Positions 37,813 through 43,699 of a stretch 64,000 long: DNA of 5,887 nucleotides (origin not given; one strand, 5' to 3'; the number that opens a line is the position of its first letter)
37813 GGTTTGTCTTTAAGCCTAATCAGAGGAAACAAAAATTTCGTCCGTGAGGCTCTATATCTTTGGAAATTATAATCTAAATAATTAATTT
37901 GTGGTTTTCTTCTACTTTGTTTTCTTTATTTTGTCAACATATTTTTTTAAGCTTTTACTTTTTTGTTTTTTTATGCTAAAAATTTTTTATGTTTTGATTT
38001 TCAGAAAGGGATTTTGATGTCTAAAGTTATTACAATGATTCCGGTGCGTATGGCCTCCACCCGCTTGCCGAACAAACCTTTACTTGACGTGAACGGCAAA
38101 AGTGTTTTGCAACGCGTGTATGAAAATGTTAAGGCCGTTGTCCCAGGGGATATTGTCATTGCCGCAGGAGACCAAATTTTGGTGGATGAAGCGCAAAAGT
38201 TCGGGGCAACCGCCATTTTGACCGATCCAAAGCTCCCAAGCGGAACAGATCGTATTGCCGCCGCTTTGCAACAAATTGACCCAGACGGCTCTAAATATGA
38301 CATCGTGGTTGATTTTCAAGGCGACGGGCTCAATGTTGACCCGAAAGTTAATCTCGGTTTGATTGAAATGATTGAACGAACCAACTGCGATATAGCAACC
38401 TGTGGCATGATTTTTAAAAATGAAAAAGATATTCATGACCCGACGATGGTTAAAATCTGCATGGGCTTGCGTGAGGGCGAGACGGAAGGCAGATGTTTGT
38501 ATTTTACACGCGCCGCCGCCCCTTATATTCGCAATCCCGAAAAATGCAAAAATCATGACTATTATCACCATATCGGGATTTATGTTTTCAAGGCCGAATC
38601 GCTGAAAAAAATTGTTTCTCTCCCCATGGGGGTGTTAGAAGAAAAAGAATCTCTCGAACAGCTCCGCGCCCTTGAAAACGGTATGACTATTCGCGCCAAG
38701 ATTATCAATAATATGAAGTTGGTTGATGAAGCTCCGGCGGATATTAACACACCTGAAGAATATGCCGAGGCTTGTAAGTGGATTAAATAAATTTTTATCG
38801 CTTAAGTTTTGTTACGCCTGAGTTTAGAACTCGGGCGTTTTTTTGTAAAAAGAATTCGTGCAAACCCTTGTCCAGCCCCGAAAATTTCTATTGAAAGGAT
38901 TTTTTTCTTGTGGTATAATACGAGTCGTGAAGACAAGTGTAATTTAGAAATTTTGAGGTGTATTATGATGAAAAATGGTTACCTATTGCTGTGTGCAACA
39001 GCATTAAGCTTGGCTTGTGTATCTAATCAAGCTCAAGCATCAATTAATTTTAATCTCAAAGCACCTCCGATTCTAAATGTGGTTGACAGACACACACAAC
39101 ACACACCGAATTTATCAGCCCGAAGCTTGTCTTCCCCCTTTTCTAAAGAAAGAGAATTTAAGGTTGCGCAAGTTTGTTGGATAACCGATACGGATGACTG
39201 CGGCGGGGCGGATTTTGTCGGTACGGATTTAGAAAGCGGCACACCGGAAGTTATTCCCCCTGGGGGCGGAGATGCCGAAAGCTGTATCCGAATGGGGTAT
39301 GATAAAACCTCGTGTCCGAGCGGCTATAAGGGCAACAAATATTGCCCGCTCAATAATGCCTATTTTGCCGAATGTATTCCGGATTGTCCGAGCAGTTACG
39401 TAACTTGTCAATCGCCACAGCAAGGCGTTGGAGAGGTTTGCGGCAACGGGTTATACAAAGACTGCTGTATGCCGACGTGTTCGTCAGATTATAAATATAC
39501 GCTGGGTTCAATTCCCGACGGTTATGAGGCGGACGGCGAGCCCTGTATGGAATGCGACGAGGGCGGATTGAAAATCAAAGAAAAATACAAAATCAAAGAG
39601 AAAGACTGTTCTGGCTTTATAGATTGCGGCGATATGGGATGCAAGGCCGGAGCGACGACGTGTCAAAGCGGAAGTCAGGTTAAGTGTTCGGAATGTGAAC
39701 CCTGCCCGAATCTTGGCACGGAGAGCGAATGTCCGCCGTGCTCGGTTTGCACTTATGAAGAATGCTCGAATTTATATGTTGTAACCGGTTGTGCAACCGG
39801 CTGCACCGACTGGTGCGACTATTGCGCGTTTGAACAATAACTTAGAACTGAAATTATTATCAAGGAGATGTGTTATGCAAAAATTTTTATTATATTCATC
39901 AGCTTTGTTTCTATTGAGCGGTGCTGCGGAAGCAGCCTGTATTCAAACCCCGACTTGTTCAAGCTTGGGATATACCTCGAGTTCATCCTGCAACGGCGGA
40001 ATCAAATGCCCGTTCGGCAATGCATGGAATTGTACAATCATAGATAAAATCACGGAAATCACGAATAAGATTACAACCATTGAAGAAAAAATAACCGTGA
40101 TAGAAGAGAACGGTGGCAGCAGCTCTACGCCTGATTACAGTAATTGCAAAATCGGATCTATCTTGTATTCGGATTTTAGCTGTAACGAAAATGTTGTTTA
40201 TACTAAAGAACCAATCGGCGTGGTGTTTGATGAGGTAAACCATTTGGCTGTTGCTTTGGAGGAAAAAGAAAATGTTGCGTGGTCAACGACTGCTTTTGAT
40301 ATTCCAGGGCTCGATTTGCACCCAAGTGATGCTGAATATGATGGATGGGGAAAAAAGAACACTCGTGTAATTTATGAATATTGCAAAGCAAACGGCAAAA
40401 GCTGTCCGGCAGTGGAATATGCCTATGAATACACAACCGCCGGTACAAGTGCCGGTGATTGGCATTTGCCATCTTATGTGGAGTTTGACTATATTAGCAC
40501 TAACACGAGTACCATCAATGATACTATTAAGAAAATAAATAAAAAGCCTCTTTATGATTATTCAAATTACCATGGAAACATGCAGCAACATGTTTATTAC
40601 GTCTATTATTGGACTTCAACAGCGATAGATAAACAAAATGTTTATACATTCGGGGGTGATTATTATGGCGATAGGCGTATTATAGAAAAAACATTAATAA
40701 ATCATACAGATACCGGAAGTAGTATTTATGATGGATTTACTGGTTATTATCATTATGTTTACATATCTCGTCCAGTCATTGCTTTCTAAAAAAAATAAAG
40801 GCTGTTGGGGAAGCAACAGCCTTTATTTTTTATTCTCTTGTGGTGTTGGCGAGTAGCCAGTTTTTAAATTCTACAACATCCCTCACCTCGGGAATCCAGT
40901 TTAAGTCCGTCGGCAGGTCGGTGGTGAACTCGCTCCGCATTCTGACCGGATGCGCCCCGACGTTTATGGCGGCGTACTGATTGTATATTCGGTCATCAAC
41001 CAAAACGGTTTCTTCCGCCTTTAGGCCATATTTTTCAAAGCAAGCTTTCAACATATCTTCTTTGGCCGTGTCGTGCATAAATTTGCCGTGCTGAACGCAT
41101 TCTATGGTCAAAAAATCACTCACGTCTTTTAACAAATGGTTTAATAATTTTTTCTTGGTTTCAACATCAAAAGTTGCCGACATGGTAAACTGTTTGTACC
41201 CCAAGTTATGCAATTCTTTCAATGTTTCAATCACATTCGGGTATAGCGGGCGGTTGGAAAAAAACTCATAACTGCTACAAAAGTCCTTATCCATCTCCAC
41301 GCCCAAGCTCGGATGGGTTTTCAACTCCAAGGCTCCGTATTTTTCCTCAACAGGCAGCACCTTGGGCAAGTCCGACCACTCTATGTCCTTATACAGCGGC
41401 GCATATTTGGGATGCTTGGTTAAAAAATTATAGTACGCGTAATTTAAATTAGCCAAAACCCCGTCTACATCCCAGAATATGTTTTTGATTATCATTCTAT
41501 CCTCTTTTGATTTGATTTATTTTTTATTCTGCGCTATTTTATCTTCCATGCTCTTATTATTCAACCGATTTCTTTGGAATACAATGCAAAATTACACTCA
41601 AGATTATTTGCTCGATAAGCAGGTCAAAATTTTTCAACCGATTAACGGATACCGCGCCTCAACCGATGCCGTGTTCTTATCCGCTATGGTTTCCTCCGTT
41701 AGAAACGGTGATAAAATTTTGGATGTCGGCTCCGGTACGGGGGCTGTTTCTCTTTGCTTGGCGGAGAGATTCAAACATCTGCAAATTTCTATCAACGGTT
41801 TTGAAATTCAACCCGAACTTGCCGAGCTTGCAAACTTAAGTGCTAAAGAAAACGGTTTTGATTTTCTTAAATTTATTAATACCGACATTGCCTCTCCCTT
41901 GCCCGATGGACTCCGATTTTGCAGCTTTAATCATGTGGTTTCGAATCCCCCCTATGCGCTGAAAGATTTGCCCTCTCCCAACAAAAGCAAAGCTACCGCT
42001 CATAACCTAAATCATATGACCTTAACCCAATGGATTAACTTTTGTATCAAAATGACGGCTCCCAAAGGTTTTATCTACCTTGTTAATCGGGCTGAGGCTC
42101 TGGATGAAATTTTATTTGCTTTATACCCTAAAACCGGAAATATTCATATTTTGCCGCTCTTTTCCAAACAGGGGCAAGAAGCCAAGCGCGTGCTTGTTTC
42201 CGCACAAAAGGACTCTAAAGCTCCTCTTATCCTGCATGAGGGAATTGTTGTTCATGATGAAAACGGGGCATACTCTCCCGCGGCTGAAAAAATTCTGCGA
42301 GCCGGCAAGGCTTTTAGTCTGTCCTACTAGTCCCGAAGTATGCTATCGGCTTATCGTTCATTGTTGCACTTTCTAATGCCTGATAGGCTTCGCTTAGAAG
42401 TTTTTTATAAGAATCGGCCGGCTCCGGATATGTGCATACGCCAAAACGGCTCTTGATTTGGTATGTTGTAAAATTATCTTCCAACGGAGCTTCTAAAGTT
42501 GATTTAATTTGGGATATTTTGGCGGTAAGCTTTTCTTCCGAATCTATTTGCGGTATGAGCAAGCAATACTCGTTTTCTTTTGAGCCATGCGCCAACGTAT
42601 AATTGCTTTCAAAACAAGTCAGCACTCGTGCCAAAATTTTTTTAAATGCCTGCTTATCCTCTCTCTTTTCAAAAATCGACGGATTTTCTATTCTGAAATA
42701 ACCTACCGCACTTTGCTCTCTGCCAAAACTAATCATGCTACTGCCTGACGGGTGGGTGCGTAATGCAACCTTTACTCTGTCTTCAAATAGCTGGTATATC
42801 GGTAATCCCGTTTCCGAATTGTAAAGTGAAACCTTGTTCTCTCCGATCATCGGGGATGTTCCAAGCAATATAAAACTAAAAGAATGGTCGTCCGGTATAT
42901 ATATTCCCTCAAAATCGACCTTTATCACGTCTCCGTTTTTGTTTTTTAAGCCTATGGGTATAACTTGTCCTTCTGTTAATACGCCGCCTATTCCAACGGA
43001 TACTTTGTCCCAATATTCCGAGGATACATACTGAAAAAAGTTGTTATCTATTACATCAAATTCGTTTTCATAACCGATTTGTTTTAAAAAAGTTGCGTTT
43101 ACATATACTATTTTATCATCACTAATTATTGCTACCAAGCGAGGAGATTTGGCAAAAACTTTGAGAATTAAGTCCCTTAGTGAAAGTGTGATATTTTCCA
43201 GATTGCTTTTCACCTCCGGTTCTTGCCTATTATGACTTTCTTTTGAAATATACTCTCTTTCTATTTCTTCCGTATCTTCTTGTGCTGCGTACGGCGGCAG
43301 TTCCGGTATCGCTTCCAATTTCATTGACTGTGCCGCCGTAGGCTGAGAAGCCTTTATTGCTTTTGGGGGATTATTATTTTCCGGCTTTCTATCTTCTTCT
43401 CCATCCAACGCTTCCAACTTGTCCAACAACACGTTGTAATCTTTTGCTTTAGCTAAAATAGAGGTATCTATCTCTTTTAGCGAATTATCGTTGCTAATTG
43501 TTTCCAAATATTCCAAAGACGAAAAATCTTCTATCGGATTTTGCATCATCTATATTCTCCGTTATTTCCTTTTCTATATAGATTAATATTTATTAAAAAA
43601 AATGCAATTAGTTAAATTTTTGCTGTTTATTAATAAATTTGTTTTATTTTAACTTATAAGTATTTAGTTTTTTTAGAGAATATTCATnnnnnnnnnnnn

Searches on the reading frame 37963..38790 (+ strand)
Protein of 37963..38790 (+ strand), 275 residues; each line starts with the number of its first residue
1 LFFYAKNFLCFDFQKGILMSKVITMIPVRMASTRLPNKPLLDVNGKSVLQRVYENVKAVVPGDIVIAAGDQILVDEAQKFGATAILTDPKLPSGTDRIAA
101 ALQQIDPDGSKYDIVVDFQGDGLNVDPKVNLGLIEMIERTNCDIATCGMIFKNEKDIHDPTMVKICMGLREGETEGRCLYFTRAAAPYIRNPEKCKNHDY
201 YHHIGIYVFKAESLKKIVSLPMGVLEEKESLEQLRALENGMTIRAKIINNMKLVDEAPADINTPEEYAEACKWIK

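Call 67: search_protein_families(library=pfam, proteins=[window:37963-38790:+], max_evalue=0.001)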
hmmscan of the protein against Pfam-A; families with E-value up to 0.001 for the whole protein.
window:37963-38790:+ (275 aa): 2 families
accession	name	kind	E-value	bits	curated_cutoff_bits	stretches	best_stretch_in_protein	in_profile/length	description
PF02348.25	CTP_transf_3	-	5e-32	111.9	22.6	1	24-243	2-217/217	Cytidylyltransferase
PF12804.13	NTP_transf_3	-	4.4e-07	30.6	27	1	29-146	11-120/160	MobA-like NTP transferase domain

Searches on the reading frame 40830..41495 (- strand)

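Call 67: search_protein_families(library=pfam, proteins=[window:40830-41495:-], max_evalue=0.001)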
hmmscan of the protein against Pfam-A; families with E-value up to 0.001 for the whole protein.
window:40830-41495:- (221 aa): 2 families
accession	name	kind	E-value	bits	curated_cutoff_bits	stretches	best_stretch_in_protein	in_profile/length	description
PF00702.32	Hydrolase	-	2e-11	45.1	26.4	1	3-178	1-189/191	haloacid dehalogenase-like hydrolase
PF13419.12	HAD_2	-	1.4e-08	35.5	23.8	1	6-182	1-174/178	Haloacid dehalogenase-like hydrolase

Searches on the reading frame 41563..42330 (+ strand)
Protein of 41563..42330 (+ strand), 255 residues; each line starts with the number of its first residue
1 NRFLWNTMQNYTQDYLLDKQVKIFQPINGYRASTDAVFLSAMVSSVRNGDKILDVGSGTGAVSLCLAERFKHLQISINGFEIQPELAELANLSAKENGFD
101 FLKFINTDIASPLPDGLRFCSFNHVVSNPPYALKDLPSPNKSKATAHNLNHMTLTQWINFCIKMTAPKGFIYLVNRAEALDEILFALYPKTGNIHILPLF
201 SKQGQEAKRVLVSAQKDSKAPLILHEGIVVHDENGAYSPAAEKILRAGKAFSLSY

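Call 67: search_protein_families(library=pfam, proteins=[window:41563-42330:+], max_evalue=0.001)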
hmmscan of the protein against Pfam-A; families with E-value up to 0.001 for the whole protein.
window:41563-42330:+ (255 aa): 7 families
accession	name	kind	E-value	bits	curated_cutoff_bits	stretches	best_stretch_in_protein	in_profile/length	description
PF13847.12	Methyltransf_31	-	1.9e-09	37.8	27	1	48-143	3-94/145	Methyltransferase domain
PF05175.20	MTS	-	3.6e-09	36.9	23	1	37-131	22-108/170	Methyltransferase small domain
PF13649.12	Methyltransf_25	-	6.9e-07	30.3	27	1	52-127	1-70/97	Methyltransferase domain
PF08241.18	Methyltransf_11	-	4.7e-06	27.6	21.2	1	53-128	1-67/95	Methyltransferase domain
PF01135.25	PCMT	-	2.2e-05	24.8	20.3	1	39-108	66-132/210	Protein-L-isoaspartate(D-aspartate) O-methyltransferase (PCMT)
PF02384.22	N6_Mtase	-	0.00011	22.1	20.4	1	42-175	40-183/311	N-6 DNA Methylase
PF13679.12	Methyltransf_32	-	0.0006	20.2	27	1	43-112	17-92/143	Methyltransferase domain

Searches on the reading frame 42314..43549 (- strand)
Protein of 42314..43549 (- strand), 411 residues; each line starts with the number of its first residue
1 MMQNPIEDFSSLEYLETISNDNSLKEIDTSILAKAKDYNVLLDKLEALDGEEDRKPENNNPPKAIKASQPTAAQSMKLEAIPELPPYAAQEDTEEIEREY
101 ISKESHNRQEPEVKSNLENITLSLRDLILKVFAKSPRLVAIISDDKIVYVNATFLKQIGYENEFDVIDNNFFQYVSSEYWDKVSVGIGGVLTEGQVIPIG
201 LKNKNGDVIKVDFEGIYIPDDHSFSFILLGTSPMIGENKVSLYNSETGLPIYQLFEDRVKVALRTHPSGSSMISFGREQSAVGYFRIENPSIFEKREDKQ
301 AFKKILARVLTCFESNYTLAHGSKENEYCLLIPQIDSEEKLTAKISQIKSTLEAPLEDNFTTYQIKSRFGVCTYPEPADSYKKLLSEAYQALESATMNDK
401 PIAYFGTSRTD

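Call 3: search_protein_families(library=pfam, proteins=[window:42314-43549:-], max_evalue=1)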
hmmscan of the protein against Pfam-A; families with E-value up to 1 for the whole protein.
window:42314-43549:- (411 aa): 3 families
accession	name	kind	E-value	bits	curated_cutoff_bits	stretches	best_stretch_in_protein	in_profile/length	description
PF00990.26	GGDEF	-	2.5e-06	27.8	23.8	1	305-396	62-155/161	Diguanylate cyclase, GGDEF domain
PF13188.13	PAS_8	-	0.011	16.1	21.8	1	130-168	5-44/65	PAS domain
PF08447.18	PAS_3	-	0.13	13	25.6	1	147-223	1-80/89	PAS fold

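Call 4: search_protein_families(library=ncbifam, proteins=[window:42314-43549:-], max_evalue=1)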
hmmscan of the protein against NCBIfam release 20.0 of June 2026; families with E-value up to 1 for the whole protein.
window:42314-43549:- (411 aa): 9 families
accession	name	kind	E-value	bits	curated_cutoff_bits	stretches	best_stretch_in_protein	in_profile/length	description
NF045675.1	PhdiestaseDibA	equivalog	5.6e-09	34.9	980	1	242-397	204-355/623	phosphodiesterase DibA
NF047874.1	MASE3_PAS_HK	subfamily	5.9e-09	35.3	560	1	103-227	242-369/655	MASE3 domain-containing sensor histidine kinase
TIGR00229.1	sensory_box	domain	4.7e-06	26.7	22.9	1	134-219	13-101/126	PAS domain S-box protein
NF052458.1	PhdiestGepA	equivalog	0.0029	15.8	1200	1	284-405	460-578/840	phosphodiesterase GepA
NF047423.1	BOW99_gp33_fam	equivalog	0.033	13.9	27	1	199-224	11-32/39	BOW99_gp33 family protein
NF011526.0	PRK14965.1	equivalog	0.067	12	670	1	29-161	358-486/578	DNA polymerase III subunits gamma and tau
TIGR00254.1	GGDEF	domain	0.09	12.5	37.4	1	326-396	86-157/168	diguanylate cyclase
NF052652.1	YtvA_fam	equivalog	0.094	12.2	250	1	143-170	21-47/243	YtvA family blue-light photoreceptor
TIGR03329.1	Phn_aa_oxid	hypoth_equivalog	0.1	11.3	632.8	1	109-177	218-288/460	putative aminophosphonate oxidoreductase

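Call 20: search_protein_families(library=padloc, proteins=[window:42314-43549:-], max_evalue=0.1)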
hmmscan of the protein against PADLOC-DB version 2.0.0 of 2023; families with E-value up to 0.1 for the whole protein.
window:42314-43549:- (411 aa): 0 families
